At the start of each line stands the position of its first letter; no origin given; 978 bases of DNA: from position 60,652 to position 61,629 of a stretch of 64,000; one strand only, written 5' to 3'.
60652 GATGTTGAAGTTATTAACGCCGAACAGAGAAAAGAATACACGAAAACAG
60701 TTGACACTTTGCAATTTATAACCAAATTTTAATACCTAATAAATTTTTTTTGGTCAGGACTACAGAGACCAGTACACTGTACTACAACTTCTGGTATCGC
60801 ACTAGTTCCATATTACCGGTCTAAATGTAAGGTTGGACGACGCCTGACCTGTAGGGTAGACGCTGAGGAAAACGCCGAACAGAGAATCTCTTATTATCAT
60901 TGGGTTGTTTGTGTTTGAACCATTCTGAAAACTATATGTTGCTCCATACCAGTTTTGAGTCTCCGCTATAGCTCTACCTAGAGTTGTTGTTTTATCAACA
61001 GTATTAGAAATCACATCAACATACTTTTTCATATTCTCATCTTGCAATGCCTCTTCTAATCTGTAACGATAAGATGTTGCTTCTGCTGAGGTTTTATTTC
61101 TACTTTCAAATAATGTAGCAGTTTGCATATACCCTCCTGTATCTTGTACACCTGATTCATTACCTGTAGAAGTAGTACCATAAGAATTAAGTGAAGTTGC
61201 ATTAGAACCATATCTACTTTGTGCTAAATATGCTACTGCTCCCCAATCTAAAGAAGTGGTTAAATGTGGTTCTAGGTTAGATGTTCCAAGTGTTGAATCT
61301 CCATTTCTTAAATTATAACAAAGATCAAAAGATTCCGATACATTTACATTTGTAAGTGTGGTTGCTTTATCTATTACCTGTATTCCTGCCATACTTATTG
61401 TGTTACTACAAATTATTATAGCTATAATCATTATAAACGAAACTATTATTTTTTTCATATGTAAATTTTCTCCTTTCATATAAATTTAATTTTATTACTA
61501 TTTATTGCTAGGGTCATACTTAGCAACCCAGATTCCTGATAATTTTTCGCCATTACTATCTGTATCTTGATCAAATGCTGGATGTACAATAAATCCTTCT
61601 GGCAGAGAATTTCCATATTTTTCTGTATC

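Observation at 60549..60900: GC-rich, repeat-containing structured segment 5' of the RT fossil, overlapping the end of a secreted-protein gene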

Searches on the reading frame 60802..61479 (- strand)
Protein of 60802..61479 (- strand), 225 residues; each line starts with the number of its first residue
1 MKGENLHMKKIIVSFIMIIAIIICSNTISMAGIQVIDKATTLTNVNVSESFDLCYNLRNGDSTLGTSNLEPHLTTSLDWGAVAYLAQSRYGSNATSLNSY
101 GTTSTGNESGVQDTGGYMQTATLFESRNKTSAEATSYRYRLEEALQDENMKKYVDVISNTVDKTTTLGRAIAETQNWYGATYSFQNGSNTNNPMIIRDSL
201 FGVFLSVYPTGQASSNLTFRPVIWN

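Call 11: search_protein_families(library=pfam, proteins=[window:60802-61479:-], max_evalue=1)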
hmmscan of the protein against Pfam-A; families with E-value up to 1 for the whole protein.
window:60802-61479:- (225 aa): 1 family
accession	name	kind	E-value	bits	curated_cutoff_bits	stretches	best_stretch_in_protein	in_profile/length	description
PF06572.17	DUF1131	-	0.18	12.1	21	1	25-63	16-54/170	Protein of unknown function (DUF1131)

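Call 13: find_homologous_proteins(query=window:60802-61479:-)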
Query window:60802-61479:- (225 aa): 91 proteins with E <= 0.001 among 293 candidates.
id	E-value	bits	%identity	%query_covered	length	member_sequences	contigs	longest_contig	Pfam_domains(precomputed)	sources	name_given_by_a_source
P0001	1.2e-129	448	97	97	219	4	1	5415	-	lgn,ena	-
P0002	5.4e-128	443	95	97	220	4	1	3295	-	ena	-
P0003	2.0e-104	366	80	97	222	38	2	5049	-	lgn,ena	-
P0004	6.8e-100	351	77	88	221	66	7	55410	-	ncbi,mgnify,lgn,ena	mgnify:FL=1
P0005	2.7e-99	349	78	97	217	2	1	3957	-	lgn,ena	-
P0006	5.5e-99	348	75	96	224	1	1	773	-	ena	-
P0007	5.8e-99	348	76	87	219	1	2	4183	-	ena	-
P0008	1.4e-98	346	74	97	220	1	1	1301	-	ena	-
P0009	2.2e-97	343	74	97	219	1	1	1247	-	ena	-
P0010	8.8e-93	328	71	97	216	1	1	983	-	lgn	-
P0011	1.4e-92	327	70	97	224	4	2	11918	-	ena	-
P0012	4.0e-90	319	69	97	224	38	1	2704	-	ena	-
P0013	5.1e-90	319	75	88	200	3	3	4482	-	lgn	-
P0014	4.5e-89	315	68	97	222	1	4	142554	-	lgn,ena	-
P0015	4.3e-88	312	72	93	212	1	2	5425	-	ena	-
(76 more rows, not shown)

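Call 16: find_related_loci(query=A1, collection=genome_contigs, flank=6000)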
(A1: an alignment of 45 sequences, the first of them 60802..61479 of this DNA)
Query A1 (225 aa) in genome_contigs; peptide patterns used: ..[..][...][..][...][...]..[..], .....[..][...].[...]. (x = any residue, [..] = any of these).
210 stretches matched a pattern; 164 encode a relative of the query (tblastn E <= 1e-3); the best 80 are kept; 80 distinct loci.
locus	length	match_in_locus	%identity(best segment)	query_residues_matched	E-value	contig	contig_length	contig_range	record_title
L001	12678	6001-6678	74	3-225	3e-101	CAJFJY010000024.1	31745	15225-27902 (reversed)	uncultured Clostridia bacterium isolate Chicken_20_mag_165 genome assembly, contig: MAGpy_11413_20_idba_bin_165_fascaffo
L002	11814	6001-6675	73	3-225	2e-99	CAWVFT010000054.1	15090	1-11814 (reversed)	MAG: Bacillota bacterium isolate metabat2_XCR1_HOM_7857_bwa.20 MAG genome assembly, contig: k87_222779, whole genome sho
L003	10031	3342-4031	69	1-225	2e-96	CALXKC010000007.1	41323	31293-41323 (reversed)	MAG: uncultured Clostridia bacterium isolate BRZ_GV__bin16 genome assembly, contig: BRZ_GV__NODE_798_length_41323_cov_11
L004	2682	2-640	67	17-225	4e-94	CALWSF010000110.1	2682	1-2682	MAG: uncultured Lachnospiraceae bacterium isolate BRZ_PG__bin54 genome assembly, contig: BRZ_PG__NODE_63119_length_2682_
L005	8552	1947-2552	55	27-225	3e-68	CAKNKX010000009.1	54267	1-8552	MAG TPA_asm: uncultured Clostridium sp. isolate ERR3414584_bin.74_metaWRAP_v1.1_MAG genome assembly, contig: NODE_1283_l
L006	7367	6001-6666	44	9-225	6e-52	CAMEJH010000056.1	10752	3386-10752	MAG: uncultured Clostridium sp. isolate SRR15057922_bin.21_metaWRAP_v1.3_MAG genome assembly, contig: ERZ10407413.2743,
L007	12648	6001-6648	39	6-225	6e-36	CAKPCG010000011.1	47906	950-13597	MAG: uncultured Clostridia bacterium isolate REFINED_METABAT215_TOP10_CONTIGS_1500_ASSEMBLY_K77_MERGED__Hadza_MoBio_C-RE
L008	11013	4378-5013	40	15-225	9e-36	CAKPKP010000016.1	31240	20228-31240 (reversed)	MAG: uncultured Clostridia bacterium isolate REFINED_METABAT215_TOP10_CONTIGS_1500_ASSEMBLY_K77_MERGED__Hadza_MoBio_hadz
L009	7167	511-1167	37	2-225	1e-34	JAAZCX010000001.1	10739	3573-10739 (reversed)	MAG: Clostridiaceae bacterium isolate AS07pgkLD_81 1691_AS07, whole genome shotgun sequence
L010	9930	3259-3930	34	17-225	1e-30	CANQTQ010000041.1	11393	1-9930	MAG: uncultured Clostridia bacterium isolate Lapin-008__bin45 genome assembly, contig: Lapin-008__NODE_5851_length_11393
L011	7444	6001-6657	37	13-225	1e-30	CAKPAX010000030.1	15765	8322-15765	MAG: uncultured Clostridia bacterium isolate REFINED_METABAT215_TOP10_CONTIGS_1500_ASSEMBLY_K77_MERGED__Hadza_MoBio_hadz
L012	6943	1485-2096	37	31-225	8e-31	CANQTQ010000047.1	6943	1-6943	MAG: uncultured Clostridia bacterium isolate Lapin-008__bin45 genome assembly, contig: Lapin-008__NODE_10305_length_6943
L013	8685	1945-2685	34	4-225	1e-27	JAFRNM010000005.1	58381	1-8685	MAG: Clostridia bacterium isolate RGIG2630 Goat_Omasum-1__c99153, whole genome shotgun sequence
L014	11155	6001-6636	40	6-225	4e-36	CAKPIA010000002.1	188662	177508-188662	MAG: uncultured Clostridia bacterium isolate REFINED_METABAT215_TOP10_CONTIGS_1500_ASSEMBLY_K77_MERGED__Nepal_MoBio_Fibe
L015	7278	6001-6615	36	42-225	4e-25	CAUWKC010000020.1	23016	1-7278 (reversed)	MAG: uncultured Clostridia bacterium isolate ERS329791__bin65 genome assembly, contig: ERS329791_NODE_2058_length_23016_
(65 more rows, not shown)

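Call 23: find_encoding_contigs(protein=P0001, flank=6000, max_places=4)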
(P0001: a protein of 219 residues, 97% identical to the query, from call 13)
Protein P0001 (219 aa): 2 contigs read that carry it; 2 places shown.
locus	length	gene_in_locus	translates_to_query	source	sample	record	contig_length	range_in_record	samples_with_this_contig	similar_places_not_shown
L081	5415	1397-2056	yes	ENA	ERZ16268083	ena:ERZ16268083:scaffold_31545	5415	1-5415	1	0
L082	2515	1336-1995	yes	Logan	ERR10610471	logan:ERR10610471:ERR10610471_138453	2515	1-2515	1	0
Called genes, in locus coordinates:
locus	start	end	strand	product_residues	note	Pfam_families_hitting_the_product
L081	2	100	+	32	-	?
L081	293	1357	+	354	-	-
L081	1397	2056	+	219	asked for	-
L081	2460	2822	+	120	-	PF05635:23S_rRNA_IVP, PF22296:bAvd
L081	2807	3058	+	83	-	-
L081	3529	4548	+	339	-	PF02504:FA_synthesis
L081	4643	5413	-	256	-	?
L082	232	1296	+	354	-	-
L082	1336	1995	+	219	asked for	-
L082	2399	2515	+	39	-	?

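Call 24: find_encoding_contigs(protein=P0002, flank=6000, max_places=4)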
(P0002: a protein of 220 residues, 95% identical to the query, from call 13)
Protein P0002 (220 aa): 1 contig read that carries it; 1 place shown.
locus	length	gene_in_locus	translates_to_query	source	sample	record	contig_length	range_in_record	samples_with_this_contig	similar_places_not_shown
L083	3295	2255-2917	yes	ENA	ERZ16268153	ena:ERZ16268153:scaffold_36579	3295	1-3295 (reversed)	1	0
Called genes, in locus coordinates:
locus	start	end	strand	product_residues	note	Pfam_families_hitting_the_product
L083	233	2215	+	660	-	-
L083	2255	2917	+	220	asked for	-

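Call 29: search_protein_families(library=ncbifam, proteins=[L003:4771-5844:+, L003:4436-4795:+, L003:3303-4031:+, L003:1340-3319:+], max_evalue=0.01)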
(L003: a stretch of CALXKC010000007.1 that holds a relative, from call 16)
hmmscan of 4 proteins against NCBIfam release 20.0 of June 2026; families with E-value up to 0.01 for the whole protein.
L003:4771-5844:+ (358 aa): 4 families
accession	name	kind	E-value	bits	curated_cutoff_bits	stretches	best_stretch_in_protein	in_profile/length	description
TIGR04416.1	group_II_RT_mat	equivalog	4.5e-32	111.5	300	1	44-349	30-340/353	group II intron reverse transcriptase/maturase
NF041747.1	Drt3a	equivalog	4.7e-18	65.7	200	1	142-320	112-309/412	antiviral reverse transcriptase Drt3a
NF038233.2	retron_St85_RT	exception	1.7e-17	63.6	235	1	130-321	78-267/289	retron St85 family RNA-directed DNA polymerase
NF041746.1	Drt2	equivalog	2.5e-09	36.8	390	1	189-303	216-340/416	antiviral reverse transcriptase Drt2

L003:4436-4795:+ (120 aa): 4 families
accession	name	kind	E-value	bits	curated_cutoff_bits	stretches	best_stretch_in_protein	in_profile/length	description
NF033474.1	DivGenRetAVD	equivalog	6.5e-27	93.9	80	1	9-115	1-104/104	diversity-generating retroelement protein Avd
TIGR02436.1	TIGR02436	subfamily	1.2e-09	38.4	24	1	11-117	1-108/109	four helix bundle protein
NF008911.0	PRK12275.1-2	subfamily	2e-06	28.3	137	1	7-119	5-117/118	hypothetical protein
NF008912.0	PRK12275.1-6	subfamily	0.0024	17.9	124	1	8-119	5-113/117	hypothetical protein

L003:3303-4031:+ (243 aa): 0 families

L003:1340-3319:+ (660 aa): 0 families

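Call 30: search_protein_families(library=pfam, proteins=[L003:4771-5844:+, L003:4436-4795:+, L003:3303-4031:+, L003:1340-3319:+], max_evalue=0.01)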
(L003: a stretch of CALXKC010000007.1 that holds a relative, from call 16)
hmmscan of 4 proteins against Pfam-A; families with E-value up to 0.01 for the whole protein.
L003:4771-5844:+ (358 aa): 2 families
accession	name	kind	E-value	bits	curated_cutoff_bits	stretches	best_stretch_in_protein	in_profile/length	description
PF00078.32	RVT_1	-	1.7e-19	70.8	29.6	1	76-271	8-192/205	Reverse transcriptase (RNA-dependent DNA polymerase)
PF23289.1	Spectrin_5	-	0.0065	17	27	0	240-268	7-35/80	Guanine nucleotide exchange factor DBS-like, spectrin-like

L003:4436-4795:+ (120 aa): 2 families
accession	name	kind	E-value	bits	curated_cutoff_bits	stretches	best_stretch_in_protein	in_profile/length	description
PF22296.2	bAvd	-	6.4e-26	91.4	40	1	9-117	1-107/107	bAvd-like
PF05635.17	23S_rRNA_IVP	-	2e-11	44.5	33.8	1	8-111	2-105/106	23S rRNA-intervening sequence protein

L003:3303-4031:+ (243 aa): 0 families

L003:1340-3319:+ (660 aa): 2 families
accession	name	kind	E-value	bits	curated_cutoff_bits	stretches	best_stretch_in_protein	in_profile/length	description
PF18877.6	SSSPR-51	-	0.00094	19.4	27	0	452-471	2-21/48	SSSPR-51 domain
PF16828.10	GAGBD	-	0.0093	16.7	27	0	391-426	15-50/152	GAG-binding domain on surface antigen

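Call 31: search_solved_structures(query=L003:4771-5844:+, max_evalue=0.001)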
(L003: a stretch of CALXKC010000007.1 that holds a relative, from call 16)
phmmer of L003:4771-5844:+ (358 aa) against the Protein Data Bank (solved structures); distinct sequences matched with E-value up to 0.001: 7.
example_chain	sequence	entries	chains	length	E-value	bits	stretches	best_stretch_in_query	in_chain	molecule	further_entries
8ub7_A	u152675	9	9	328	2.8e-43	151.9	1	6-348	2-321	Reverse transcriptase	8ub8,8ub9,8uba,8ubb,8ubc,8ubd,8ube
7uim_D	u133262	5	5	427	3.7e-18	69.3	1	52-350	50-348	Group II intron reverse transcriptase/maturase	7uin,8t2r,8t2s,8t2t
6ar1_A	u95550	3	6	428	4.7e-17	65.7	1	78-348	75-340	GsI-IIC RT | Trt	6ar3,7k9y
5hhj_A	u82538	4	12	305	1.1e-16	64.4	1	45-286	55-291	Retron-type reverse transcriptase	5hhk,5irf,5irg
5hhl_A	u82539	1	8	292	2.7e-16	63.2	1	51-286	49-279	Retron-type reverse transcriptase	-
6me0_C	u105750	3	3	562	3.8e-07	33.1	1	141-312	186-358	Maturase reverse transcriptase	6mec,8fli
8bgj_A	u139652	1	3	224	1.1e-06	31.5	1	112-261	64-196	RNA-directed DNA polymerase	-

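Call 40: predict_structure(alignment_id=A1)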
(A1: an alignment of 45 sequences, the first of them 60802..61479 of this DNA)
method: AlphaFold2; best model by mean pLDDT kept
length: 225 residues; sequences in the alignment: 45
mean_pLDDT: 77.2   pTM: 0.71
mean pLDDT of the five models: 77.2, 75.1, 74.8, 72.8, 69.9
residues with pLDDT >= 90: 77; 70-90: 79; 50-70: 44; < 50: 25
segments of 3 or more residues with pLDDT < 50: 26-31, 90-97, 103-109
pLDDT, mean of each block of 10 residues (from residue 1): 64 82 55 58 92 81 60 91 71 47 47 76 92 94 95 93 91 81 74 86 80 91 71
secondary structure, 60 per line:
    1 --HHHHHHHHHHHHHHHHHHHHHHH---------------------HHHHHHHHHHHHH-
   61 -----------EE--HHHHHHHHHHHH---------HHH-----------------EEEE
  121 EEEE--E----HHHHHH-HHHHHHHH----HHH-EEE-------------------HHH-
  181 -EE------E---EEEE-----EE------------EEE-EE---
elements in order: H3-25 H47-59 H76-87 E117-124 H132-137 H139-146 E155-157 E194-197 E217-219

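Call 45: find_encoding_contigs(protein=P0004, flank=4000, max_places=5)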
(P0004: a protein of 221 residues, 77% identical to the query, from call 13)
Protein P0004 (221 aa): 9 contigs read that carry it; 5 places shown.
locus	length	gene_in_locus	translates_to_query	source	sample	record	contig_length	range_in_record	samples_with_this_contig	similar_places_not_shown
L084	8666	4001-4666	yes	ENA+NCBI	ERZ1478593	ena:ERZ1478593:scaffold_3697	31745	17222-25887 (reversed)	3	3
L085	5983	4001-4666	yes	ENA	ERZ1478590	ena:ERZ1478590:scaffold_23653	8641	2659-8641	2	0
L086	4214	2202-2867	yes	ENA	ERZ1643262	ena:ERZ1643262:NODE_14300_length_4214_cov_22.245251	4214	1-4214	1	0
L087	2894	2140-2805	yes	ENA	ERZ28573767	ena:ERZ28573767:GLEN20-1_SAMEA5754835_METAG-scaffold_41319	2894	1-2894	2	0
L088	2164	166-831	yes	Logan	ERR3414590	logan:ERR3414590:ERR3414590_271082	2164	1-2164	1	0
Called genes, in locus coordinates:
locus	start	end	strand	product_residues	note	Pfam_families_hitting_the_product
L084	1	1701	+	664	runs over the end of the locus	PF03717:PBP_dimer, PF00905:Transpeptidase, PF03793:PASTA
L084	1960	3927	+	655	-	-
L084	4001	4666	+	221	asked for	-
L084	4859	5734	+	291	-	PF00215:OMPdecase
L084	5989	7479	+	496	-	PF01225:Mur_ligase, PF08245:Mur_ligase_M, PF02875:Mur_ligase_C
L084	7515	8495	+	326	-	PF10555:MraY_sig1 (weak), PF00953:Glycos_transf_4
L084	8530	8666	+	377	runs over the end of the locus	PF01098:FTSW_RODA_SPOVE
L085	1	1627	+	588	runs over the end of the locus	PF03717:PBP_dimer, PF00905:Transpeptidase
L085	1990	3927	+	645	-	-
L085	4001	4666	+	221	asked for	-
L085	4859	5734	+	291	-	PF00215:OMPdecase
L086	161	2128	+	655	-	-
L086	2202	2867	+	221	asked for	-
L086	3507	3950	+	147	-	PF00078:RVT_1 (weak)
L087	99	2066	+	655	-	-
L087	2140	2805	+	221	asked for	-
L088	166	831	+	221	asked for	-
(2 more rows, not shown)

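Call 46: find_encoding_contigs(protein=P0014, flank=4000, max_places=4)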
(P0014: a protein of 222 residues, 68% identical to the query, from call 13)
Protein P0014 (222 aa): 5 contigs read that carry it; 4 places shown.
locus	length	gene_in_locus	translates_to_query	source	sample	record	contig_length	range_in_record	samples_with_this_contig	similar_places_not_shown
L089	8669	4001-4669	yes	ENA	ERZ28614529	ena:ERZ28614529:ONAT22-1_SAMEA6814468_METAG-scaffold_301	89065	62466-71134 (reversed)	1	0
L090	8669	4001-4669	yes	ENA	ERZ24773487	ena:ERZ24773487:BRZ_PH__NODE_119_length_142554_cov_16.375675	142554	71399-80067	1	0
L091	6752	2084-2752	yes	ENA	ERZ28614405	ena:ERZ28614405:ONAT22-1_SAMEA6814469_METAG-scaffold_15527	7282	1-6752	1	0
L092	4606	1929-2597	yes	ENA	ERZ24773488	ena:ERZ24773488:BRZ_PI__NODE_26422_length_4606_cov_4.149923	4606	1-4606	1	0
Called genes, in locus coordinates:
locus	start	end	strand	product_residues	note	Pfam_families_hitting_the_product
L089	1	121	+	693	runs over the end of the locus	PF00009:GTP_EFTU, PF03144:GTP_EFTU_D2, PF22042:EF-G_D2, PF14492:EFG_III, PF16658:RF3_C, PF03764:EFG_IV, PF00679:EFG_C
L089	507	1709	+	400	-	PF00009:GTP_EFTU, PF03144:GTP_EFTU_D2, PF03143:GTP_EFTU_D3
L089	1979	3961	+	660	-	-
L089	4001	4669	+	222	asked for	-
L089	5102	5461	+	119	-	PF05635:23S_rRNA_IVP, PF22296:bAvd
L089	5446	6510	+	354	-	PF00078:RVT_1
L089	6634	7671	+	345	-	PF02504:FA_synthesis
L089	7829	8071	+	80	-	PF00550:PP-binding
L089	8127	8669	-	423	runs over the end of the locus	PF00768:Peptidase_S11, PF13354:Beta-lactamase2 (weak), PF07943:PBP5_C (weak)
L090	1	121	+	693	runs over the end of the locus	PF00009:GTP_EFTU, PF03144:GTP_EFTU_D2, PF22042:EF-G_D2, PF14492:EFG_III, PF16658:RF3_C, PF03764:EFG_IV, PF00679:EFG_C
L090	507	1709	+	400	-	PF00009:GTP_EFTU, PF03144:GTP_EFTU_D2, PF03143:GTP_EFTU_D3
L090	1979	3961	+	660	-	-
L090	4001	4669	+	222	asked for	-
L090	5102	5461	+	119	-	PF05635:23S_rRNA_IVP, PF22296:bAvd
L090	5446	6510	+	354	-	PF00078:RVT_1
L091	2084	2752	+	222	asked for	-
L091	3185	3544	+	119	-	PF05635:23S_rRNA_IVP, PF22296:bAvd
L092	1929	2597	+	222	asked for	-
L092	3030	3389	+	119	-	PF05635:23S_rRNA_IVP, PF22296:bAvd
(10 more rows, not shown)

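Call 47: find_encoding_contigs(protein=P0011, flank=4000, max_places=3)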
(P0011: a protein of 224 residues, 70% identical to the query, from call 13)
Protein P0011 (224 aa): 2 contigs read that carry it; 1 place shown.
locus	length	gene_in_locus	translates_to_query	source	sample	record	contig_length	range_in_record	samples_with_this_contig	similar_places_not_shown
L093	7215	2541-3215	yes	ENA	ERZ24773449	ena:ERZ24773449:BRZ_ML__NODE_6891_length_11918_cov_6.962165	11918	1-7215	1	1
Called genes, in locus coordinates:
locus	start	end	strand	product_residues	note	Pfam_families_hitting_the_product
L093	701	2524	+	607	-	-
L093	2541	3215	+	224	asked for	-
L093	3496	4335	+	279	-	PF01678:DAP_epimerase, PF02567:PhzC-PhzF (weak), PF01678:DAP_epimerase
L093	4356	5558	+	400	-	PF00155:Aminotran_1_2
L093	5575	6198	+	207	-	PF01330:RuvA_N, PF00633:HHH (faint), PF14520:HHH_5, PF21176:RecR_HhH (weak), PF07499:RuvA_C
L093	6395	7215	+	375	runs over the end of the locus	PF01702:TGT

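Call 48: fold_search(model_id=the predicted structure, library=pdb)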
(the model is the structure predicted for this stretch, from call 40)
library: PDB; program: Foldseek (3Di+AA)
matches with E <= 10: 36; with E <= 0.001: 0
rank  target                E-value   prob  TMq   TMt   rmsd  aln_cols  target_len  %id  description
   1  5vf4_A                1.7e-01  0.23  0.34  0.21  11.7       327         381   10  Thermus aquaticus variable protein (TaqVP) from diversity-generating retroelements (DGR) (released 2017-05-24)
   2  5vf4_C                2.5e-01  0.30  0.39  0.25  12.0       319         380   11  Thermus aquaticus variable protein (TaqVP) from diversity-generating retroelements (DGR) (released 2017-05-24)
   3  5vf4_D                5.7e-01  0.14  0.14  0.09   4.6        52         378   25  Thermus aquaticus variable protein (TaqVP) from diversity-generating retroelements (DGR) (released 2017-05-24)
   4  4kun_B                1.2e+00  0.04  0.13  0.25  10.3       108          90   17  Crystal structure of Legionella pneumophila Lpp1115 / KaiB (released 2013-06-05)
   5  2ipa_MODEL_1_A        2.5e+00  0.02  0.14  0.22  11.0       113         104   10  solution structure of Trx-ArsC complex (released 2007-02-13)
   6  9mzu_A                3.0e+00  0.06  0.31  0.17   9.6       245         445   10  Structure of PorKN from Porphyromonas gingivalis (released 2025-04-16)
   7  5kn2_C                3.2e+00  0.04  0.15  0.11   8.1        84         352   12  Native bovine skeletal calsequestrin, high-Ca2+ form (released 2016-10-05)
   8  5bq3_A                3.2e+00  0.03  0.12  0.10   9.9        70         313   13  Crystal structure of a sugar ABC transporter (ACTODO_00688) from Actinomyces odontolyticus ATCC 17982 at 2.60 A resolu (released 2015-08-05)
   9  5kn2_A                3.4e+00  0.03  0.14  0.10   8.6        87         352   11  Native bovine skeletal calsequestrin, high-Ca2+ form (released 2016-10-05)
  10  1zcp_A                3.6e+00  0.02  0.13  0.22  10.1       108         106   10  Crystal Structure of a catalytic site mutant E. coli TrxA (CACA) (released 2005-08-09)
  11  5kn1_A                3.9e+00  0.02  0.14  0.10   9.0        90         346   11  Recombinant bovine skeletal calsequestrin, high-Ca2+ form (released 2016-10-05)
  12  5bq3_C                4.1e+00  0.02  0.12  0.10  12.6       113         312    9  Crystal structure of a sugar ABC transporter (ACTODO_00688) from Actinomyces odontolyticus ATCC 17982 at 2.60 A resolu (released 2015-08-05)
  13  5j33_H                5.7e+00  0.01  0.12  0.09  11.6       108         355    9  Isopropylmalate dehydrogenase in complex with NAD+ (released 2016-05-18)
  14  3pj0_C                5.7e+00  0.01  0.10  0.07  16.3       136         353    7  Crystal structure of a putative L-allo-threonine aldolase (lmo0305) from Listeria monocytogenes EGD-E at 1.80 A resolu (released 2010-11-24)
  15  3drf_A                6.1e+00  0.02  0.10  0.05   5.9        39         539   15  Lactococcal OppA complexed with an endogenous peptide in the closed conformation (released 2009-03-31)
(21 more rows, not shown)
